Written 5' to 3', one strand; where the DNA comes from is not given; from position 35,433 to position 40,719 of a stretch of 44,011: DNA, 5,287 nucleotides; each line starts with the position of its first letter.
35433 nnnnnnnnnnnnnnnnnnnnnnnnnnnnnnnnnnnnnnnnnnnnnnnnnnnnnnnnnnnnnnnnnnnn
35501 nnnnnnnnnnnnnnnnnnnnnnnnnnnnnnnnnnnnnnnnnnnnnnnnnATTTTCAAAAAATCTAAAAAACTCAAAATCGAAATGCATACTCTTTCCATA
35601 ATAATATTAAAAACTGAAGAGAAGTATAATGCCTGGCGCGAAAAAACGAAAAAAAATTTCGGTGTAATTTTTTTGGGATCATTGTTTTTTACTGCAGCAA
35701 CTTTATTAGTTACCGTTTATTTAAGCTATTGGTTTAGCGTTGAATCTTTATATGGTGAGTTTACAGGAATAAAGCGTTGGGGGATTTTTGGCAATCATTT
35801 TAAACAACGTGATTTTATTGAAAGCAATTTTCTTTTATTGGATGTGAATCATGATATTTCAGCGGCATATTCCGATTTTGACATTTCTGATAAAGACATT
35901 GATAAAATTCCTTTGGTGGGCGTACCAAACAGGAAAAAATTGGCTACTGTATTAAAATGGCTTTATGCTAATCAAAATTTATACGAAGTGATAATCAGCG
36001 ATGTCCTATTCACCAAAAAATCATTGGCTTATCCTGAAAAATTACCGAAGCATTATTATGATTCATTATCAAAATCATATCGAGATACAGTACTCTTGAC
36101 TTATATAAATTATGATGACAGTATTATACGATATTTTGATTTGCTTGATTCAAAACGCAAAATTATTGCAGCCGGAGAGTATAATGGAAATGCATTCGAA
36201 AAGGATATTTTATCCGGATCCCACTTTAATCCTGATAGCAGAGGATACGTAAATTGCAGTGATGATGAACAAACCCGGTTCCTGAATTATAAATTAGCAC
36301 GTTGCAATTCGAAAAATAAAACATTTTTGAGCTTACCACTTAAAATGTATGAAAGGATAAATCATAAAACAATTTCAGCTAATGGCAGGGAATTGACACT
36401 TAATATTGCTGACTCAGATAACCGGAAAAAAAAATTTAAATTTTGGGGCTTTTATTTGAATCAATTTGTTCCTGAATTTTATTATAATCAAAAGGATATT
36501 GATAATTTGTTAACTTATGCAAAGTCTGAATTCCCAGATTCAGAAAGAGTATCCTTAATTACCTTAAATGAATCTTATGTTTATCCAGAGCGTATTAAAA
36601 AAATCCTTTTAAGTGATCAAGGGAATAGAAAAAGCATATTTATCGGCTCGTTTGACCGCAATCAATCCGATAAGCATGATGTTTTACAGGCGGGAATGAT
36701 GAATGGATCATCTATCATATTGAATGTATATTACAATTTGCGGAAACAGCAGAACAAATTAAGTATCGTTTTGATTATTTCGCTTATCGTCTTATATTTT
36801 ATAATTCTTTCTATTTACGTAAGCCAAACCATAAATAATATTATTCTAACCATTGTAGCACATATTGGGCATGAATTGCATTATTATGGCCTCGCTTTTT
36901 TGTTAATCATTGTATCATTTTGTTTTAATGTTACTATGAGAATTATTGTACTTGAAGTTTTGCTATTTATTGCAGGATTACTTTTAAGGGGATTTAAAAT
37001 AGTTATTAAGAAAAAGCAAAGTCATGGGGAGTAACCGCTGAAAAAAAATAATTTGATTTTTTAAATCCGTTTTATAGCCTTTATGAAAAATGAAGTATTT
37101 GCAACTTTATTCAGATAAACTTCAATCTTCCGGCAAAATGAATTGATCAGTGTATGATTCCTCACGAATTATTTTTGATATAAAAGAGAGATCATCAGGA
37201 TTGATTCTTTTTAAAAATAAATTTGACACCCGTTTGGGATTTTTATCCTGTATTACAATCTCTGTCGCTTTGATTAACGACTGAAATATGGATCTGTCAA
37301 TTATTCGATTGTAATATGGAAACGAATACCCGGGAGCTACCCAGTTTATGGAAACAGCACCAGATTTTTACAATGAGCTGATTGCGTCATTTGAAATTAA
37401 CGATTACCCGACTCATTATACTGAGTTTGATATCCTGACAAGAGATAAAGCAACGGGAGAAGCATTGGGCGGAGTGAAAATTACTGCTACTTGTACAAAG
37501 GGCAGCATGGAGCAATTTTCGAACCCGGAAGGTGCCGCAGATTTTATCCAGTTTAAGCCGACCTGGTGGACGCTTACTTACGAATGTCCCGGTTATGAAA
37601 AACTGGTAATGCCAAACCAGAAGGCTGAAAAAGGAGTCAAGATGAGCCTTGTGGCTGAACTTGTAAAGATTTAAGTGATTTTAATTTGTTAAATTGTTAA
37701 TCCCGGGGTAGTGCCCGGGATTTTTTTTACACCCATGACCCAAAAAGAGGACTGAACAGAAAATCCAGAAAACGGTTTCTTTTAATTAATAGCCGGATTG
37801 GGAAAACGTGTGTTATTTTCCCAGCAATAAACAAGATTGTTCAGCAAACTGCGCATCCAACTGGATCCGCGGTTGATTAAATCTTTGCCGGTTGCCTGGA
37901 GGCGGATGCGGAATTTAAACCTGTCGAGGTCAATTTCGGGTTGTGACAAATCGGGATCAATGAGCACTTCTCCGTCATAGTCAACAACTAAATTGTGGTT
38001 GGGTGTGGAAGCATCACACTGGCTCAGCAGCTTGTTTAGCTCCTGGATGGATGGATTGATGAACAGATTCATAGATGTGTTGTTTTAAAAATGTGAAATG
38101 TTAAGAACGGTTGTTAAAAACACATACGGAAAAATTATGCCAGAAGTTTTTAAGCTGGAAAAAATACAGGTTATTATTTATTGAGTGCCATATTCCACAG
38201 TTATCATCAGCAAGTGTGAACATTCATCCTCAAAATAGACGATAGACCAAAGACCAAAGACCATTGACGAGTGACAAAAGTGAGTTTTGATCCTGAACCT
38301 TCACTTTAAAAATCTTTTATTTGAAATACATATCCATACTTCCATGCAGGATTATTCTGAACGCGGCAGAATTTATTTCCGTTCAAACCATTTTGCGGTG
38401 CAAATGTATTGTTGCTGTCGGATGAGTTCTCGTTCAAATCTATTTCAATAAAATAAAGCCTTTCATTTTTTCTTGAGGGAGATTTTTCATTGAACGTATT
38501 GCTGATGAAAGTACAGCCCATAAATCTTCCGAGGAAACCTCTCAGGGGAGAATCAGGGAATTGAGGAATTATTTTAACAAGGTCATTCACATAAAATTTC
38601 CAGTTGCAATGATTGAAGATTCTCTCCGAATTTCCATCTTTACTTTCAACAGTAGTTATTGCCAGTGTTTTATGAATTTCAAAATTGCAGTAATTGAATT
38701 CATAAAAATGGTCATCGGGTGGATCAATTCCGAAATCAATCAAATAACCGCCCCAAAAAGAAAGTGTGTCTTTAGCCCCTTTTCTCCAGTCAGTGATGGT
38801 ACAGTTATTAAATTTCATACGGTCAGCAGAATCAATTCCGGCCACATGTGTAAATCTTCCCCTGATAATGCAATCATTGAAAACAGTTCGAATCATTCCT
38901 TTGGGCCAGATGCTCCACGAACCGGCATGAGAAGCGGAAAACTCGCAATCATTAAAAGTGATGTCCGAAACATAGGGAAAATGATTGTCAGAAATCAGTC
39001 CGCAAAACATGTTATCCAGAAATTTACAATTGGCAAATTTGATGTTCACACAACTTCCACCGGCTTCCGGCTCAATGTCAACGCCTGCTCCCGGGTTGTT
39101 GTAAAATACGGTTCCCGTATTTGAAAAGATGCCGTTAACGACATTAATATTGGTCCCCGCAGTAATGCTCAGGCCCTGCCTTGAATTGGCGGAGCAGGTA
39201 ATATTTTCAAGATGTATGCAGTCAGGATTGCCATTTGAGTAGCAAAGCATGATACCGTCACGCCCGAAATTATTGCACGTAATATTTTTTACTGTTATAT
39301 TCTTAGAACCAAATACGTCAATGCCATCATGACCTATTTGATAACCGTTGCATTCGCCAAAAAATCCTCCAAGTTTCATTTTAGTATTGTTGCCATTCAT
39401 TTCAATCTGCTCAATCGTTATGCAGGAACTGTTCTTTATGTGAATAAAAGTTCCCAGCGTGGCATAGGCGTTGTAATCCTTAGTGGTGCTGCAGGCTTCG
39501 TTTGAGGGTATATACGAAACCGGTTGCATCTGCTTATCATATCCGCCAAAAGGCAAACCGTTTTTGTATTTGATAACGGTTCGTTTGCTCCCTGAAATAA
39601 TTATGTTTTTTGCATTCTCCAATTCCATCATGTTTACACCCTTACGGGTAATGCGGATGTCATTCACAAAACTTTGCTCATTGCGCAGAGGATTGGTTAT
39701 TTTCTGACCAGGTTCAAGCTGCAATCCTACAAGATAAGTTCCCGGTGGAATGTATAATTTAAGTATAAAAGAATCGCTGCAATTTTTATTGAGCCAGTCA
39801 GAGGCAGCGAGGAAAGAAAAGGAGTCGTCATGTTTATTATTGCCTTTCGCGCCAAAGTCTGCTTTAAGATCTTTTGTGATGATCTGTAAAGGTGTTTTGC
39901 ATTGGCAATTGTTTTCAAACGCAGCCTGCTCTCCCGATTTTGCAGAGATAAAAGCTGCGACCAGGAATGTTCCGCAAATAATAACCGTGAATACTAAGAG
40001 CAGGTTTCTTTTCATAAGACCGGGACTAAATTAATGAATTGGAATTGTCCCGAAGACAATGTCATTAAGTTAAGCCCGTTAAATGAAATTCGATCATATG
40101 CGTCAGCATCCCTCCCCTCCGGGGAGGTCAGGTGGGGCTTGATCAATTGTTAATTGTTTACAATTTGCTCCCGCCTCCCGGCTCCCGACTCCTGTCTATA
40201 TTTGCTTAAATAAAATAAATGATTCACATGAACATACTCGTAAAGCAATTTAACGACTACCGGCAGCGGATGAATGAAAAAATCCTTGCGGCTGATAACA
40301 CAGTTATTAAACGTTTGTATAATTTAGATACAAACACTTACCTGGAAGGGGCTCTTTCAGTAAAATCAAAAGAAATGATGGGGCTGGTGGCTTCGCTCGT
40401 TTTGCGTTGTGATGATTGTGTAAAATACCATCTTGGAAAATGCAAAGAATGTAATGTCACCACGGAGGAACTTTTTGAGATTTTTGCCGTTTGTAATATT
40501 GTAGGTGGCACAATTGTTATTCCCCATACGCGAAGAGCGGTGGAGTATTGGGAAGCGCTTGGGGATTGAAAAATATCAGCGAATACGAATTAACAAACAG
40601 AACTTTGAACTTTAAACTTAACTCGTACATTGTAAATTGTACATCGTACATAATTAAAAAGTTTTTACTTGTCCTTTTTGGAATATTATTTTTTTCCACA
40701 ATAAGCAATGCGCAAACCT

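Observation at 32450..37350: AT-rich accessory core with no mobility genes, inserted between ruvA and conserved genes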

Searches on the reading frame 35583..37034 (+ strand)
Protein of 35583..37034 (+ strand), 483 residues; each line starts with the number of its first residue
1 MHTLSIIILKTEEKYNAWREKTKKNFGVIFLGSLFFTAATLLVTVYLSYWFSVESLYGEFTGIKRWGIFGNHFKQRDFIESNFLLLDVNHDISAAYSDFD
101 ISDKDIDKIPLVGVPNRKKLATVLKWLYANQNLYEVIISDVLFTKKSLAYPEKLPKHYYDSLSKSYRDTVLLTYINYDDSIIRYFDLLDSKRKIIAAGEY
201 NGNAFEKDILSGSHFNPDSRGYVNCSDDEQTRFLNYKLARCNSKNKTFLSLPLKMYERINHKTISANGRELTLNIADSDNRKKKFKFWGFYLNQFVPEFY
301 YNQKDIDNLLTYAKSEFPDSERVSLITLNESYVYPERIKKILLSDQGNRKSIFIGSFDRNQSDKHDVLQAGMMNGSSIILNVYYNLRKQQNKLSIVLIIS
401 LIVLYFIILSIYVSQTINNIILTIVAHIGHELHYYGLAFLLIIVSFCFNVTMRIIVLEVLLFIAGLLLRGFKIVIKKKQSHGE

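Call 3: search_protein_families(library=pfam, proteins=[window:35583-37034:+], max_evalue=1)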
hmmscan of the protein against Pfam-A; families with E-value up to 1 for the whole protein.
window:35583-37034:+ (483 aa): 2 families
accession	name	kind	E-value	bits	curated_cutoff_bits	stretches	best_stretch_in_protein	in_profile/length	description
PF25172.1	Beta-prop_WDR3_2nd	-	0.045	13.4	140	1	212-278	85-155/293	WDR3 second beta-propeller domain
PF16212.11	PhoLip_ATPase_C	-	0.15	12.2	28.3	1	361-455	144-244/251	Phospholipid-translocating P-type ATPase C-terminal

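Call 6: search_protein_families(library=padloc, proteins=[window:35583-37034:+], max_evalue=1)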
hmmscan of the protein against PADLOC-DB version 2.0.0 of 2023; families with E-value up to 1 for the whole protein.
window:35583-37034:+ (483 aa): 0 families

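Call 7: search_protein_families(library=ncbifam, proteins=[window:35583-37034:+], max_evalue=1)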
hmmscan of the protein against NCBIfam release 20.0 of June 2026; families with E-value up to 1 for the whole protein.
window:35583-37034:+ (483 aa): 0 families

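Call 8: search_protein_families(library=phrogs, proteins=[window:35583-37034:+], max_evalue=1)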
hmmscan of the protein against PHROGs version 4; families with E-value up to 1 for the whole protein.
window:35583-37034:+ (483 aa): 0 families

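Call 10: find_encoding_contigs(protein=window:35583-37034:+, flank=10000, max_places=10)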
Protein window:35583-37034:+ (483 aa): 2 contigs read that carry it; 2 places shown.
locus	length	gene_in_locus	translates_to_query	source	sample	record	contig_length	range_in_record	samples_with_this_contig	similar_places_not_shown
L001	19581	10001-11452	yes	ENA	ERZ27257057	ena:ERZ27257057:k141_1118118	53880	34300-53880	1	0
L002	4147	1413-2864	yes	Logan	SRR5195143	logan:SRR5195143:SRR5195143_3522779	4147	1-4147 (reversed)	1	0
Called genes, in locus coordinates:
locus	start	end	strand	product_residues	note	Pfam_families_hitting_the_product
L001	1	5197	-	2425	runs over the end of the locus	PF14349:SprA_N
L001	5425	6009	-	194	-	PF01330:RuvA_N, PF14520:HHH_5, PF07499:RuvA_C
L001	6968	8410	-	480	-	-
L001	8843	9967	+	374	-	-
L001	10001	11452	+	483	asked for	-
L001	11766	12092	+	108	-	-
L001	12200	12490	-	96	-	-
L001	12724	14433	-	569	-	-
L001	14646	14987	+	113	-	PF02627:CMD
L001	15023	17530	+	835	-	PF13620:CarboxypepD_reg (weak), PF13715:CarbopepD_reg_2, PF18939:DUF5686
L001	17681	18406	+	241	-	PF00005:ABC_tran, PF13304:AAA_21 (faint)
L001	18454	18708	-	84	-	PF02700:PurS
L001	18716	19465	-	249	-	PF01066:CDP-OH_P_transf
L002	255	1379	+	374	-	-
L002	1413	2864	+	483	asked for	-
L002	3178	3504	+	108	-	-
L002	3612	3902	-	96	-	-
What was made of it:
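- On Genomic island or islet: The islet is also seen at 100% identity in a second sample (L002; call 10).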

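Call 11: find_homologous_proteins(query=window:35583-37034:+, max_evalue=0.001)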
Query window:35583-37034:+ (483 aa): 1 proteins with E <= 0.001 among 8000 candidates.
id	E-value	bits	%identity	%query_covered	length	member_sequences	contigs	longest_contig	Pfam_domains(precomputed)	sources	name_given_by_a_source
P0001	6.1e-295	996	100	93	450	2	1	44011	-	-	-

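Call 18: search_solved_structures(query=window:35583-37034:+, max_evalue=10, show_alignments=2)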
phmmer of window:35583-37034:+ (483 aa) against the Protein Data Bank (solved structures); distinct sequences matched with E-value up to 10: 1.
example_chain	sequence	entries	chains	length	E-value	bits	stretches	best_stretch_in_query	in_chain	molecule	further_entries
1djr_D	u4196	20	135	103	1.1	11.3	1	162-247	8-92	HEAT-LABILE ENTEROTOXIN | PROTEIN (HEAT-LABILE ENTEROTOXIN B CHAIN) | HEAT-LABILE ENTEROTOXIN B CHAIN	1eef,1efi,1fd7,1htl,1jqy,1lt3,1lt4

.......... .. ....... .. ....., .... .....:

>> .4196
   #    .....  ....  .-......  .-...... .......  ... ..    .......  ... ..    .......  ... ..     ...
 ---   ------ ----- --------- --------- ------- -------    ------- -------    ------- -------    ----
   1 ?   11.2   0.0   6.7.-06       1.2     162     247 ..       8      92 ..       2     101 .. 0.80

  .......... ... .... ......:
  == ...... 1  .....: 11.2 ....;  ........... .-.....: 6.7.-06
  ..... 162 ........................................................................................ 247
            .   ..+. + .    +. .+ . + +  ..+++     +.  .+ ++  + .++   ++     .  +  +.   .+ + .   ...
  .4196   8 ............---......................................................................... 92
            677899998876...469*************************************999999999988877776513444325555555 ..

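Call 38: predict_structure(protein=window:35583-37034:+)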
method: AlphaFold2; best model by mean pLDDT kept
length: 483 residues; sequences in the alignment: 1
mean_pLDDT: 41.6   pTM: 0.22
mean pLDDT of the five models: 41.6, 39.5, 37.5, 37.0, 36.1
residues with pLDDT >= 90: 0; 70-90: 35; 50-70: 94; < 50: 354
segments of 3 or more residues with pLDDT < 50: 51-394, 480-483
pLDDT, mean of each block of 10 residues (from residue 1): 53 76 67 69 59 37 31 29 26 31 37 37 39 27 25 33 32 29 35 35 34 32 34 32 30 27 31 32 34 29 42 40 33 35 35 32 32 33 40 51 63 59 57 52 56 65 80 66 43
secondary structure, 60 per line:
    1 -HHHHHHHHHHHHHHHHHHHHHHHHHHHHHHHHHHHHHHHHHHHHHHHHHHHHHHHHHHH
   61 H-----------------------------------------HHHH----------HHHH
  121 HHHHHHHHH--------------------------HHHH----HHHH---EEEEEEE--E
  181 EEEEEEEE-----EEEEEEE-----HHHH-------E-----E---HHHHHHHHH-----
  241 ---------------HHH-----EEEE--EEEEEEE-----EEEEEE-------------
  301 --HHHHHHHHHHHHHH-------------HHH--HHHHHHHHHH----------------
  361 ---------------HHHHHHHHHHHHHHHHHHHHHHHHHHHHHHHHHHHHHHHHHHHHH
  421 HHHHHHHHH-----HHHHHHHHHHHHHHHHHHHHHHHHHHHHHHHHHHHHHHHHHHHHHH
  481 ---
elements in order: H2-61 H103-106 H117-129 H156-159 H164-167 E171-177 E180-188 E194-200 H206-209 H227-235 E264-267 E270-276 E282-287 H303-316 H335-344 H376-429 H435-480

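Call 69: search_dna_similar(query=window:35583-37034:+, collection=plasmids, mode=protein, max_evalue=0.001, max_rows=20)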
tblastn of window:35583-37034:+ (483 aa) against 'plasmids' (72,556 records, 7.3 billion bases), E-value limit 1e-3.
No match.

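Call 94: search_dna_similar(query=window:35583-37034:+, collection=phages, mode=protein, max_evalue=0.001, max_rows=10)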
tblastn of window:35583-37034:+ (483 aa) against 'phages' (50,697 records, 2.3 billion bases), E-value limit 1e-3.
No match.

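Call 106: find_related_loci(query=A4, collection=viral_contigs, flank=8000)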
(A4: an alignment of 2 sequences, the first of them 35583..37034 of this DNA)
Query A4 (483 aa) in viral_contigs; peptide patterns used: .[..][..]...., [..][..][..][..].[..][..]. (x = any residue, [..] = any of these).
425 stretches matched a pattern, but none encodes a relative of the query by tblastn (E <= 1e-3).

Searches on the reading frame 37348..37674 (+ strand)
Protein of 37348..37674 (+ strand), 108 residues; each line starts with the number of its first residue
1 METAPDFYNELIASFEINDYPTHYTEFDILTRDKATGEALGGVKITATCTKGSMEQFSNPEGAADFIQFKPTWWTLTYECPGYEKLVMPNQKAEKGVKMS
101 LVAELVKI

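Call 3: search_protein_families(library=pfam, proteins=[window:37348-37674:+], max_evalue=1)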
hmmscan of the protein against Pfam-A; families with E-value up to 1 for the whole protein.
window:37348-37674:+ (108 aa): 1 family
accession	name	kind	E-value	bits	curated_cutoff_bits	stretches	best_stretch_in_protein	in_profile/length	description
PF13620.12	CarboxypepD_reg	-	0.0032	18.2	32.3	1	33-94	8-70/82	Carboxypeptidase regulatory-like domain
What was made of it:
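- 37348..37674 (+): P4, 108 aa, host-like GC (0.43), part of the variable segment, function unknown. Sub-threshold CarboxypepD_reg match, E=0.0032 (call 3).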

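Call 6: search_protein_families(library=padloc, proteins=[window:37348-37674:+], max_evalue=1)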
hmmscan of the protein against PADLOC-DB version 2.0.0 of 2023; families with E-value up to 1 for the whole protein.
window:37348-37674:+ (108 aa): 0 families

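Call 7: search_protein_families(library=ncbifam, proteins=[window:37348-37674:+], max_evalue=1)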
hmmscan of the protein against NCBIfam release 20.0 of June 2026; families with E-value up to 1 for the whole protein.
window:37348-37674:+ (108 aa): 1 family
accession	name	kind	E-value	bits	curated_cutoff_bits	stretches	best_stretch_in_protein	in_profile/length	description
NF009993.0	PRK13462.1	equivalog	0.16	11.6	226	1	61-101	92-134/203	acid phosphatase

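Call 8: search_protein_families(library=phrogs, proteins=[window:37348-37674:+], max_evalue=1)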
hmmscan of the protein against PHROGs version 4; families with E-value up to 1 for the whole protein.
window:37348-37674:+ (108 aa): 0 families

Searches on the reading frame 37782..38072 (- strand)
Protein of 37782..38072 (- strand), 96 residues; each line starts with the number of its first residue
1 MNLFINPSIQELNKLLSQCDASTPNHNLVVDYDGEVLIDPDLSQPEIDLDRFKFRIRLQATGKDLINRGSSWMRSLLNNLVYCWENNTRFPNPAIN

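Call 3: search_protein_families(library=pfam, proteins=[window:37782-38072:-], max_evalue=1)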
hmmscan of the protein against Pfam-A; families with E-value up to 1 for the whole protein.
window:37782-38072:- (96 aa): 1 family
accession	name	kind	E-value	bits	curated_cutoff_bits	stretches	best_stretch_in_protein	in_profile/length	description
PF14658.12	EF-hand_9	-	0.1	13.5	37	1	9-54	17-60/66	EF-hand domain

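Call 6: search_protein_families(library=padloc, proteins=[window:37782-38072:-], max_evalue=1)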
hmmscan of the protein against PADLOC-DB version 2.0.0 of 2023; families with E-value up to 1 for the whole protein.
window:37782-38072:- (96 aa): 0 families

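Call 7: search_protein_families(library=ncbifam, proteins=[window:37782-38072:-], max_evalue=1)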
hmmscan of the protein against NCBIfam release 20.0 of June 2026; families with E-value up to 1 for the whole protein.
window:37782-38072:- (96 aa): 0 families

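Call 8: search_protein_families(library=phrogs, proteins=[window:37782-38072:-], max_evalue=1)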
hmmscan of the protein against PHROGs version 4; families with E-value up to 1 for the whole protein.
window:37782-38072:- (96 aa): 1 family
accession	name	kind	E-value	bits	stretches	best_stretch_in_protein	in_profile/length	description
phrog_3052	-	unknown function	0.28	12.5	1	46-83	5-44/99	-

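Call 107: search_protein_families(library=pfam, proteins=[window:37782-38072:-], max_evalue=0.001)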
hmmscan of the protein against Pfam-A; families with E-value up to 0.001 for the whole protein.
window:37782-38072:- (96 aa): 0 families

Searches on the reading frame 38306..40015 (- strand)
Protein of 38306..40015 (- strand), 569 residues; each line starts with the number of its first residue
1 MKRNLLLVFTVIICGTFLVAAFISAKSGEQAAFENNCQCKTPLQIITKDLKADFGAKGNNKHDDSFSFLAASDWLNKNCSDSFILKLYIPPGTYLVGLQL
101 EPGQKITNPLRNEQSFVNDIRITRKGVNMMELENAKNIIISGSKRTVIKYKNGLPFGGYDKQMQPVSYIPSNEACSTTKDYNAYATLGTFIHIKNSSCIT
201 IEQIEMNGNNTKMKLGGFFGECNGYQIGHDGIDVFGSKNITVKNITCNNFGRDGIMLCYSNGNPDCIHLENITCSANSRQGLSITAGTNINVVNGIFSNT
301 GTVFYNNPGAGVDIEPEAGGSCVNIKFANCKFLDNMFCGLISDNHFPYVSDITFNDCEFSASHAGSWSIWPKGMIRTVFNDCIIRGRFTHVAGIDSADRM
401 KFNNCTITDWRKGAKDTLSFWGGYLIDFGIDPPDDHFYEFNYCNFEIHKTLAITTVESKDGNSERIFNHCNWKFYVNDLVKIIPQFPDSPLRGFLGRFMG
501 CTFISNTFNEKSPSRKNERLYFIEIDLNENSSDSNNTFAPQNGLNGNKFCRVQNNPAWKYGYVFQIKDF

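Call 3: search_protein_families(library=pfam, proteins=[window:38306-40015:-], max_evalue=1)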
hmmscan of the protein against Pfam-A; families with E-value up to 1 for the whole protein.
window:38306-40015:- (569 aa): 1 family
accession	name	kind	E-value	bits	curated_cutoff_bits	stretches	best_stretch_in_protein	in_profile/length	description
PF13229.12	Beta_helix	-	7.7e-06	26.1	25.9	2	188-345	23-148/158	Right handed beta helix region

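Call 7: search_protein_families(library=ncbifam, proteins=[window:38306-40015:-], max_evalue=1)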
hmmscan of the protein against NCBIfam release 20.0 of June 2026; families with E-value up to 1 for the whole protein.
window:38306-40015:- (569 aa): 2 families
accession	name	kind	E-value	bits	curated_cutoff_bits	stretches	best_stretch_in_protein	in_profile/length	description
NF051894.1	anti_phage_HalA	equivalog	0.018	14.2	250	1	322-409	53-121/338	anti-phage Hailong system effector protein HalA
NF049898.1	RhamgalacuronBT4146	equivalog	0.065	11.9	500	0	229-332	177-277/445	rhamnogalacturonidase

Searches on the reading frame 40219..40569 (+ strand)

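Call 3: search_protein_families(library=pfam, proteins=[window:40219-40569:+], max_evalue=1)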
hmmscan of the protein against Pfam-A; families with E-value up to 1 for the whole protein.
window:40219-40569:+ (116 aa): 1 family
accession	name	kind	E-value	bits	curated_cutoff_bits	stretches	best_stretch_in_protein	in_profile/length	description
PF02627.25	CMD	-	8.1e-13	48.6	23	1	33-109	7-83/84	Carboxymuconolactone decarboxylase family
